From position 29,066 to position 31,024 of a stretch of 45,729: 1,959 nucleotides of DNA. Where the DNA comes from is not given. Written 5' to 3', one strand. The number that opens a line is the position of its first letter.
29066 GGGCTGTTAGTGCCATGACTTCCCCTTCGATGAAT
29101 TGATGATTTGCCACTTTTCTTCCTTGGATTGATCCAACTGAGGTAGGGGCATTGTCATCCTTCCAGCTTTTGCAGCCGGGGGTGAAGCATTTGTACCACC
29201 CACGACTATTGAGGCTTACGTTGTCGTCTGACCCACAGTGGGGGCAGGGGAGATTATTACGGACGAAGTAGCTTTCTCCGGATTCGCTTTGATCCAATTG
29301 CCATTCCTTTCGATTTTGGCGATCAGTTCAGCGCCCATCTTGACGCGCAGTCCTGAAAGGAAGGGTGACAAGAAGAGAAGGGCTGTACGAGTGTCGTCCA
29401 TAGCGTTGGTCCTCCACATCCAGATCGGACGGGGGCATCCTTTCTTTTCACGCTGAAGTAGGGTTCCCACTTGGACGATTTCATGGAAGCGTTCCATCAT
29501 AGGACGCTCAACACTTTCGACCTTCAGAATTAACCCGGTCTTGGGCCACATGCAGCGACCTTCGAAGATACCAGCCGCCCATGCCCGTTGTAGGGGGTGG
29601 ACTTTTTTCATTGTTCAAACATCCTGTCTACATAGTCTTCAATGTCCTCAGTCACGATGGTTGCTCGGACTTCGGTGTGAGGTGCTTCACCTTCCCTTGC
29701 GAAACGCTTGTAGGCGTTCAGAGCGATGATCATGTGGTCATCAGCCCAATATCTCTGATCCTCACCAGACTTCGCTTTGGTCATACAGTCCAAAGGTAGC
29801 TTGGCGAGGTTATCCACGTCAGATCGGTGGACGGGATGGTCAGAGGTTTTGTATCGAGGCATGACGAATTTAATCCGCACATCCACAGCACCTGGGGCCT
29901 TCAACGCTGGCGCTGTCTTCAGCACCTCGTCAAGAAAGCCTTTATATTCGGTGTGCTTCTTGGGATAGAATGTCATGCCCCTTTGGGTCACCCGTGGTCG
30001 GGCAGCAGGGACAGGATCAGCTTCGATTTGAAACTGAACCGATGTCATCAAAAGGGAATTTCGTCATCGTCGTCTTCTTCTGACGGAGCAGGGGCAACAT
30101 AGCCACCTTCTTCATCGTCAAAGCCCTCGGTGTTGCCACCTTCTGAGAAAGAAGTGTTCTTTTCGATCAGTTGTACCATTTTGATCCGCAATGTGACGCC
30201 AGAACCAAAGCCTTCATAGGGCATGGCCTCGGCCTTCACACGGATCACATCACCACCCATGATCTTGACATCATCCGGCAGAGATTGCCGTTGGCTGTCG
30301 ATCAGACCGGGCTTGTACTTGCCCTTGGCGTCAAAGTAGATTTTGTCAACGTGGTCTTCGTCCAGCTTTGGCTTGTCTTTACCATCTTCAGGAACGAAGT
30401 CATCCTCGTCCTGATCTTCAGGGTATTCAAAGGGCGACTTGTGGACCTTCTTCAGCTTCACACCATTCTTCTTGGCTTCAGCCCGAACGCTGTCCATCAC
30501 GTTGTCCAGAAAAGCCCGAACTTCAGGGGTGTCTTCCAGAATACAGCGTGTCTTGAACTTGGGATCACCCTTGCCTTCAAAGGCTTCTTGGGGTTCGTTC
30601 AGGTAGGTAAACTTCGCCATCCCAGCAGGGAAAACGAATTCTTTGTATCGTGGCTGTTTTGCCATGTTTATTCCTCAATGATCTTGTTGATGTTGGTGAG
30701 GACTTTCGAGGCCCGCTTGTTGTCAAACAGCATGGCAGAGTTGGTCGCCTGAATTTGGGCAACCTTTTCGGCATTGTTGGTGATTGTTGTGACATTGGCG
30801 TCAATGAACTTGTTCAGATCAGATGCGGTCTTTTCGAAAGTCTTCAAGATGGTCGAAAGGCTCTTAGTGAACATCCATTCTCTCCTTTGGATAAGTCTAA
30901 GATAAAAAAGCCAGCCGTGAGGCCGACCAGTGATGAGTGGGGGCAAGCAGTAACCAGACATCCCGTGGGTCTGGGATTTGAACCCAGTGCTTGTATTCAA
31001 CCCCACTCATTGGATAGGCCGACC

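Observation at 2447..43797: A 28-copy palindromic element TTGGA-N4-TCCAA occupies every intergenic gap longer than ~20 nt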

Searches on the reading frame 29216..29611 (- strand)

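Call 61: search_protein_families(library=phrogs, proteins=[window:29216-29611:-], max_evalue=0.001)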
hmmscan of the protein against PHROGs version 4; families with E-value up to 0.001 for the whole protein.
window:29216-29611:- (131 aa): 1 family
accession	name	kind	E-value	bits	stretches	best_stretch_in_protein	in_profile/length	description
phrog_5046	-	DNA, RNA and nucleotide metabolism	0.0006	21.1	0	7-106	6-115/161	HNH endonuclease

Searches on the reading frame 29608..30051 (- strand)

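Call 60: search_protein_families(library=pfam, proteins=[window:29608-30051:-], max_evalue=0.01)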
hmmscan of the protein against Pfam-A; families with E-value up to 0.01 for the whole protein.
window:29608-30051:- (147 aa): 1 family
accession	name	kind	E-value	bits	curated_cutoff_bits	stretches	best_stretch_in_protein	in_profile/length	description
PF05866.16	RusA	-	9.8e-15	55.7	22.8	1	12-129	3-122/124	Endodeoxyribonuclease RusA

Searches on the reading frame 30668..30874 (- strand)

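Call 88: search_protein_families(library=phrogs, proteins=[window:30668-30874:-], max_evalue=0.001)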
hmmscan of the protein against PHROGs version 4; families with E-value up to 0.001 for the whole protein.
window:30668-30874:- (68 aa): 2 families
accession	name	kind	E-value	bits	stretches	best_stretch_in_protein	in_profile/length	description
phrog_12255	-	unknown function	6e-10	40.6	1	1-67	1-69/77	-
phrog_2380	-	unknown function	6.9e-08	33.8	1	4-65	10-71/74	-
